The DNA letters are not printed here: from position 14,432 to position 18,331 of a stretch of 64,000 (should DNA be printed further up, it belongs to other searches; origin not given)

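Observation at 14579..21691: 2370-aa polytopic protein with a recurring degenerate motif, start/stop-coupled to yigZ and pepP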

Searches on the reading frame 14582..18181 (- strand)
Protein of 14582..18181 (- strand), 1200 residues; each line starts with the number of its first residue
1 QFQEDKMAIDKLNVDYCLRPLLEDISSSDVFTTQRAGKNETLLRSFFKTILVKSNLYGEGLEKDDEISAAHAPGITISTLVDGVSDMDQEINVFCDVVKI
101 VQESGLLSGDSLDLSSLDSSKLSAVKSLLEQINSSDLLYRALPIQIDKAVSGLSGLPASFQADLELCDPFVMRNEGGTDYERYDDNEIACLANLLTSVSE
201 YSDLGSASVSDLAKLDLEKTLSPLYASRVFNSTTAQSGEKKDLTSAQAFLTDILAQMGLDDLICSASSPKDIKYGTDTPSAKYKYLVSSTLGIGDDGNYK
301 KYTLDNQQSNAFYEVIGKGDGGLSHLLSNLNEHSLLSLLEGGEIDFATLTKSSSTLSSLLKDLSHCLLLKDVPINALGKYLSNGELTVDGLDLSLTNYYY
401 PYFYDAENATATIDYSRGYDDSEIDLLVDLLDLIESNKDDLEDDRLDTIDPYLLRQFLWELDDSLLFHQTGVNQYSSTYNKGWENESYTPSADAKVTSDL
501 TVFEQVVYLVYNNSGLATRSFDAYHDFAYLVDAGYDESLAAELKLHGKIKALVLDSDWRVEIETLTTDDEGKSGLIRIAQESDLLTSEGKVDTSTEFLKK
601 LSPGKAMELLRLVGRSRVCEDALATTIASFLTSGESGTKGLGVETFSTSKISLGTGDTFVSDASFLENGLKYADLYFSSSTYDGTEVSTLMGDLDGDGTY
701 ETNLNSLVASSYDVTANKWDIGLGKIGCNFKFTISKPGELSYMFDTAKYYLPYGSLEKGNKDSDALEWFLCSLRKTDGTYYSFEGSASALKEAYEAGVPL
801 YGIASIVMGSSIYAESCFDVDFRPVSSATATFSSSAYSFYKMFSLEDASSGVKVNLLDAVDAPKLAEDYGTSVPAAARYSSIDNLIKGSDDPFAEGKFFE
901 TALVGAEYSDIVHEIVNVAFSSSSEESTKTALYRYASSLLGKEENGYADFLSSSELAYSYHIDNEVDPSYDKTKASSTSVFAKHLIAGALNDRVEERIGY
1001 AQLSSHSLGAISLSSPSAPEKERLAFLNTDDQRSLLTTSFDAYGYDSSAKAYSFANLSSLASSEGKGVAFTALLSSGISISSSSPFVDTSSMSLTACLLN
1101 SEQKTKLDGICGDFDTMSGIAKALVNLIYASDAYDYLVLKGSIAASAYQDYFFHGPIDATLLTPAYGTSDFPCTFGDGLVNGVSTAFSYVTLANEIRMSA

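Call 32: predict_structure(alignment_id=A2)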
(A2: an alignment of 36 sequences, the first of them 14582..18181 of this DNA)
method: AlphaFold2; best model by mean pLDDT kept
length: 1200 residues; sequences in the alignment: 36
mean_pLDDT: 88.3   pTM: 0.77
mean pLDDT of the five models: 88.3, 87.9, 85.6, 85.1, 85.0
residues with pLDDT >= 90: 641; 70-90: 521; 50-70: 36; < 50: 2
segments of 3 or more residues with pLDDT < 50: none
pLDDT, mean of each block of 10 residues (from residue 1): 60 82 81 68 82 81 85 85 85 87 79 78 88 89 87 80 87 83 88 84 74 85 89 84 88 89 91 91 90 65 82 89 92 87 85 90 94 93 85 94 87 88 94 89 88 94 94 93 91 92 95 93 95 94 95 76 93 92 91 92 93 90 93 85 91 94 91 94 93 95 92 92 94 96 93 87 94 92 80 92 94 88 77 92 86 91 92 89 87 94 93 92 90 91 88 93 92 93 95 94 90 90 91 82 92 93 94 88 73 81 92 94 95 92 83 81 80 91 92 76
secondary structure, 60 per line:
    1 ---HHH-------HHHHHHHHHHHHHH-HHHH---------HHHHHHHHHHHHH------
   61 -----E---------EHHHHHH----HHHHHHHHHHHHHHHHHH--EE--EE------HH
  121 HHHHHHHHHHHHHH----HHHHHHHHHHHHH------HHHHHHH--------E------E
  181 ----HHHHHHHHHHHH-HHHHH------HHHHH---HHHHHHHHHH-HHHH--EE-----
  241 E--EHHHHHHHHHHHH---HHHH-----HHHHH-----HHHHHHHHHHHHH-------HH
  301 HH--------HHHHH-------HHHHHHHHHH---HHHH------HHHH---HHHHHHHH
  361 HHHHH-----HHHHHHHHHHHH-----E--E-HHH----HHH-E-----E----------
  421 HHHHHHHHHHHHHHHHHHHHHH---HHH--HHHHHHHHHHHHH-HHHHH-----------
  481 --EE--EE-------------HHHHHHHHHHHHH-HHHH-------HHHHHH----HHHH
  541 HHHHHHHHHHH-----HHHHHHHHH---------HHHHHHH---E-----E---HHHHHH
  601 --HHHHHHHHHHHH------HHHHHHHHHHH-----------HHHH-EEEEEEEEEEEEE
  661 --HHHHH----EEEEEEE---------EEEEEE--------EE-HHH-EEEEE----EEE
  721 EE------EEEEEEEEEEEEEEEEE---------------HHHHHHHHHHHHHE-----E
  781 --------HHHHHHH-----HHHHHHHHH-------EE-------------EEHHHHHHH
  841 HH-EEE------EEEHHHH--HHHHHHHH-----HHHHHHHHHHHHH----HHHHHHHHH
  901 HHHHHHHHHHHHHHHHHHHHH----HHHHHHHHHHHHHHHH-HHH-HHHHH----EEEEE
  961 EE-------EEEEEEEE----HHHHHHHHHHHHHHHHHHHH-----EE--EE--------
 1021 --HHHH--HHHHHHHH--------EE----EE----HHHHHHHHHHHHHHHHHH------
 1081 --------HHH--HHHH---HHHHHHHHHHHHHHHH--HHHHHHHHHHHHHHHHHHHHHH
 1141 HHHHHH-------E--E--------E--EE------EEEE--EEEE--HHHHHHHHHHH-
elements in order (helices of 4 or more, strands of 3 or more residues): H14-27 H29-32 H42-54 H77-82 H87-104 H119-134 H139-151 H158-164 H185-196 H198-202 H209-213 H217-226 H228-231 H245-256 H260-263 H269-273 H279-291 H299-302 H311-315 H323-332 H336-339 H346-349 H353-365 H371-382 H421-442 H451-463 H465-469 H502-514 H516-519 H527-532 H537-551 H557-565 H575-581 H595-600 H603-614 H621-631 H643-646 E648-660 H663-667 E672-678 E688-693 E709-713 E718-722 E729-745 H761-773 H789-795 H801-809 H834-842 E844-846 E853-855 H856-859 H862-869 H875-887 H892-921 H926-941 H947-951 E956-962 E970-977 H982-1001 H1023-1026 H1029-1036 H1057-1074 H1094-1097 H1101-1116 H1119-1146 E1177-1180 E1183-1186 H1189-1199

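Call 35: fold_search(model_id=the predicted structure, library=pdb)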
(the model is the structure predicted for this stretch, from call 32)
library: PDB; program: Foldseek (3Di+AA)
matches with E <= 10: 194; with E <= 0.001: 0
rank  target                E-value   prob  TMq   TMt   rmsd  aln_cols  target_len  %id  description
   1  8atu_A                3.8e-03  0.51  0.14  0.09  30.6      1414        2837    9  Cryo-EM structure of human BIRC6 (released 2023-02-15)
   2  7n6g_1O               1.9e-01  0.07  0.10  0.06  39.6      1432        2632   11  C1 of central pair (released 2022-05-18)
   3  7tbm_c2               2.8e-01  0.14  0.09  0.13  28.8       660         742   12  Composite structure of the dilated human nuclear pore complex (NPC) generated with a 37A in situ cryo-ET map of CD4+  (released 2022-06-15)
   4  7wim_L                3.2e-01  0.90  0.06  0.43   6.1       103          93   11  Crystal structure of Arabidopsis thaliana FKBP43 N-terminal domain (released 2022-09-21)
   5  7tbm_c1               4.2e-01  0.12  0.09  0.13  28.8       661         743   12  Composite structure of the dilated human nuclear pore complex (NPC) generated with a 37A in situ cryo-ET map of CD4+  (released 2022-06-15)
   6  7wim_I                4.7e-01  0.85  0.06  0.43   6.2       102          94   11  Crystal structure of Arabidopsis thaliana FKBP43 N-terminal domain (released 2022-09-21)
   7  7wim_K                6.3e-01  0.82  0.06  0.44   5.9        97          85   12  Crystal structure of Arabidopsis thaliana FKBP43 N-terminal domain (released 2022-09-21)
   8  5dlq_A                6.3e-01  0.06  0.10  0.11  39.1      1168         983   10  Crystal structure of RanGTP-Exportin 4-eIF5A complex (released 2016-06-22)
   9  5dlq_B                6.5e-01  0.06  0.10  0.11  40.9      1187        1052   11  Crystal structure of RanGTP-Exportin 4-eIF5A complex (released 2016-06-22)
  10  5jlj_C                7.4e-01  0.04  0.09  0.10  46.9      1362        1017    8  Crystal Structure of KPT8602 in complex with CRM1-Ran-RanBP1 (released 2016-06-29)
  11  7r04_B                8.7e-01  0.07  0.10  0.07  19.1       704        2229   11  Neurofibromin in open conformation (released 2022-03-30)
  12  7wim_J                1.1e+00  0.60  0.06  0.41   6.4       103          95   12  Crystal structure of Arabidopsis thaliana FKBP43 N-terminal domain (released 2022-09-21)
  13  4ie0                  1.1e+00  0.08  0.05  0.12  19.8       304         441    9  Crystal structure of the human fat mass and obesity associated protein (FTO) in complex with pyridine-2,4-dicarboxylate  (released 2013-04-03)
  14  6xjr_C                1.1e+00  0.03  0.09  0.10  45.5      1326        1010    9  Crystal Structure of KPT-185 bound to CRM1 (E582K, 537-DLTVK-541 to GLCEQ) (released 2021-01-27)
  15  8rs0_B                1.1e+00  0.02  0.08  0.04  36.9      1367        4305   11  Structure of RyR1 in detergent in primed state in complex with nanobody and FKBP (released 2024-10-09)
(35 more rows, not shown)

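Call 77: fold_search(model_id=the predicted structure, library=viral)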
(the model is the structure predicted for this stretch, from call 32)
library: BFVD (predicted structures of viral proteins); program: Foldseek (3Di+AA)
matches with E <= 10: 363; with E <= 0.001: 0
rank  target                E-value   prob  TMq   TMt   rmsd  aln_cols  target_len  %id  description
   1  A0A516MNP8            1.2e-01  0.07  0.08  0.07  46.3      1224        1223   11  (no name in the UniProt tables at hand)
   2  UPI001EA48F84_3       1.4e-01  0.04  0.07  0.07  50.1      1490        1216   11  (no name look-up for this kind of identifier)
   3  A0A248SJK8            2.0e-01  0.87  0.04  0.05  11.6       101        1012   14  (no name in the UniProt tables at hand)
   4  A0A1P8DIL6            3.4e-01  0.80  0.06  0.15   9.5       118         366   14  (no name in the UniProt tables at hand)
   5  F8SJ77                4.0e-01  0.35  0.04  0.27  14.4       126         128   15  Uncharacterized protein 234 [Pseudomonas phage PhiPA3]
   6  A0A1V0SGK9            4.3e-01  0.06  0.07  0.09  32.2       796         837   11  RING finger protein [Hokovirus HKV1]
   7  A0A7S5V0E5            5.5e-01  0.75  0.06  0.40   5.9       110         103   15  (no name in the UniProt tables at hand)
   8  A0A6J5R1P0            5.5e-01  0.12  0.08  0.08  28.4       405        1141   12  Phage tail tape measure protein [uncultured Caudovirales phage]
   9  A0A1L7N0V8            6.0e-01  0.44  0.04  0.29  14.1       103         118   13  Uncharacterized protein [Ralstonia phage RP12]
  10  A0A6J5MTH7            6.0e-01  0.12  0.06  0.18  17.9       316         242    9  Uncharacterized protein [uncultured Caudovirales phage]
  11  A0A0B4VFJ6            6.0e-01  0.06  0.06  0.10  22.8       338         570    8  Uncharacterized protein [Tipula oleracea nudivirus]
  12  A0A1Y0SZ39            7.0e-01  0.57  0.05  0.31  11.7       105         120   13  Uncharacterized protein [Pseudomonas phage Phabio]
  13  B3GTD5                7.3e-01  0.30  0.06  0.18  10.8       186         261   13  Capsid protein (Fragment) [Rosa rugosa leaf distortion virus]
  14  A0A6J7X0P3            8.2e-01  0.54  0.05  0.18   7.4       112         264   15  Uncharacterized protein [uncultured Caudovirales phage]
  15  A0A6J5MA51            9.7e-01  0.30  0.05  0.27   6.9       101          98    6  Uncharacterized protein [uncultured Caudovirales phage]
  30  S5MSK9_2              1.4e+00  0.02  0.05  0.05  28.5       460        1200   12  Tail fiber protein [Bacillus phage JL]
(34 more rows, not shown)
